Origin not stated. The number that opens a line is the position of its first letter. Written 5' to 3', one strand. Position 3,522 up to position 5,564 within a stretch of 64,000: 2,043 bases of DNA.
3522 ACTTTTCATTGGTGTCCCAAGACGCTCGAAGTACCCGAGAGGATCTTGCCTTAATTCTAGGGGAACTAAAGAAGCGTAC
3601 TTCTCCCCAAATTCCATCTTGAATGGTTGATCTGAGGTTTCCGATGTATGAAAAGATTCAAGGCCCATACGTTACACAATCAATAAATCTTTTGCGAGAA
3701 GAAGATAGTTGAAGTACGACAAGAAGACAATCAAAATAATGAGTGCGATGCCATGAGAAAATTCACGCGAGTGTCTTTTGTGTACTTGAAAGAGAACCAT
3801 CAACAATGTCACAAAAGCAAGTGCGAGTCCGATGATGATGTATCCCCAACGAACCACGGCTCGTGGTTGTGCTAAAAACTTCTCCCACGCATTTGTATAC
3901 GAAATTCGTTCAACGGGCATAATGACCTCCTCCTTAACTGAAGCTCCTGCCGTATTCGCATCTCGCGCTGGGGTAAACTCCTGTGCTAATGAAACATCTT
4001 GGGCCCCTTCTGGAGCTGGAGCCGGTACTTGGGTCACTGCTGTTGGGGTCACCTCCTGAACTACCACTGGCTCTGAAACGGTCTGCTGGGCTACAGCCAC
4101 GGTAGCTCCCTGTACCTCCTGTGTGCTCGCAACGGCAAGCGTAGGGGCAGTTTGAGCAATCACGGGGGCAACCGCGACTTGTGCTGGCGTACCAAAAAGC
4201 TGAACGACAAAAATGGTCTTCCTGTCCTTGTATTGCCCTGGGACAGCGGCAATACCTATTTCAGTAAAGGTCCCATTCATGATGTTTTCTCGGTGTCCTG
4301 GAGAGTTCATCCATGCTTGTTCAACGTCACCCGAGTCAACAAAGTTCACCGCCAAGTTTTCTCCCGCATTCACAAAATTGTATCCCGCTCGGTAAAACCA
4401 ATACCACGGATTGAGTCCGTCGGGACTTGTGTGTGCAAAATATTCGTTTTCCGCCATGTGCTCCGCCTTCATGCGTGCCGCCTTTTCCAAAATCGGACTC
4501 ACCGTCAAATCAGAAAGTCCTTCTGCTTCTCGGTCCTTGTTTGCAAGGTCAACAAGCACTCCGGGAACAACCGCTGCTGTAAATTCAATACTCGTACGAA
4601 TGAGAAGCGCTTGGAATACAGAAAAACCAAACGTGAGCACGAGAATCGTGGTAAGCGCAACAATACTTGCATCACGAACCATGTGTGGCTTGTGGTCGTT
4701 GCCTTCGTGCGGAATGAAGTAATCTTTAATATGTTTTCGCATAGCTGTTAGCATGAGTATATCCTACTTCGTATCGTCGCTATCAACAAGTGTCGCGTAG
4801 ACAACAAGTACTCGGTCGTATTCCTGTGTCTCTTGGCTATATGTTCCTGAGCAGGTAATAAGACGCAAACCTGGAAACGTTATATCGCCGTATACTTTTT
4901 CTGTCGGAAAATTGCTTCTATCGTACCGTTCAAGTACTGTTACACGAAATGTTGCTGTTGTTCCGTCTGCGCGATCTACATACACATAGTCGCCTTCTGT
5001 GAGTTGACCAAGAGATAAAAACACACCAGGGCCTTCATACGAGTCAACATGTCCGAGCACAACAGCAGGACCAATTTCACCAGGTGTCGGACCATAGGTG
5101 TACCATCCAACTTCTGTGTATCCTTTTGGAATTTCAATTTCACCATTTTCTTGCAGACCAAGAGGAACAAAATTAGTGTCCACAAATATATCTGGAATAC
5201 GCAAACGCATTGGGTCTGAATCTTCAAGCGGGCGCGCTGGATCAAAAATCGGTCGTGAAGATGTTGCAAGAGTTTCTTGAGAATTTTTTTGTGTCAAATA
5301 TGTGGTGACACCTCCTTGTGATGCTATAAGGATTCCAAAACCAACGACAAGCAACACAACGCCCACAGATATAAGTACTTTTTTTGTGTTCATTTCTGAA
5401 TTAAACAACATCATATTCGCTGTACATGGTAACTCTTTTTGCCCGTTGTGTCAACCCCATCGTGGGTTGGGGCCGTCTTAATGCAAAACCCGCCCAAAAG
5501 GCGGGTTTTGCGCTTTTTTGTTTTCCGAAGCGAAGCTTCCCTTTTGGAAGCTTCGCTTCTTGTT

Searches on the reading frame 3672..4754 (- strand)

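Call 64: search_protein_families(library=pfam, proteins=[window:3672-4754:-], max_evalue=0.001)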
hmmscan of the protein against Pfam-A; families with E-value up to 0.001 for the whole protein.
window:3672-4754:- (360 aa): 1 family
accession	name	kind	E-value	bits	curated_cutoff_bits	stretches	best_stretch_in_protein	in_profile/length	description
PF00188.32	CAP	-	7.2e-20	72.4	21.1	1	69-186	2-116/117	Cysteine-rich secretory protein family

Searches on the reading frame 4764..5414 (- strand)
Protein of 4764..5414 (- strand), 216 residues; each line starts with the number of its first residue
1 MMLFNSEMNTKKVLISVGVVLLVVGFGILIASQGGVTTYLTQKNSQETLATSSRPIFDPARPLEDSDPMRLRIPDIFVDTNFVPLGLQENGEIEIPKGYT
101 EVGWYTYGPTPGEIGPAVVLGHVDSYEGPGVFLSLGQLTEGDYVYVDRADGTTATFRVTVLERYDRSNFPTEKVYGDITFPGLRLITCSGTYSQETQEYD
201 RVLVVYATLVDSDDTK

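Call 64: search_protein_families(library=pfam, proteins=[window:4764-5414:-], max_evalue=0.001)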
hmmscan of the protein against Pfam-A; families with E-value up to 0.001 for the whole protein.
window:4764-5414:- (216 aa): 1 family
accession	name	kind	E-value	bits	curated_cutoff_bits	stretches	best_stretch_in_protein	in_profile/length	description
PF04203.18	Sortase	-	7.5e-19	68.1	26.6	1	71-210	1-125/125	Sortase domain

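Call 65: search_protein_families(library=ncbifam, proteins=[window:4764-5414:-], max_evalue=1)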
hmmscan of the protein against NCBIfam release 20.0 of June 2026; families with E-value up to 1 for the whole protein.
window:4764-5414:- (216 aa): 7 families
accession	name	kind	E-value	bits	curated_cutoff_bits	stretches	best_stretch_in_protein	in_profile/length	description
NF033748.1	class_F_sortase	subfamily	4.3e-54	182.4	166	1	60-209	3-154/155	class F sortase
NF033747.1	class_E_sortase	subfamily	6.5e-05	22.9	160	1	50-168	53-164/211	class E sortase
TIGR03784.1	marine_sortase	equivalog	0.00029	20.5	158.25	1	109-192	85-160/174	class GN sortase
NF058671.1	sortase_SrtD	exception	0.0035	17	140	1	97-152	89-136/187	class D sortase, LPxTATN-specific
TIGR01076.1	sortase_fam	subfamily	0.024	14.4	39.35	1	106-190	33-113/136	sortase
NF033746.1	class_D_sortase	subfamily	0.097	12.5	165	1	102-159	37-88/135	class D sortase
NF033745.1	class_C_sortase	subfamily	0.11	12.2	160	1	109-160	129-178/220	class C sortase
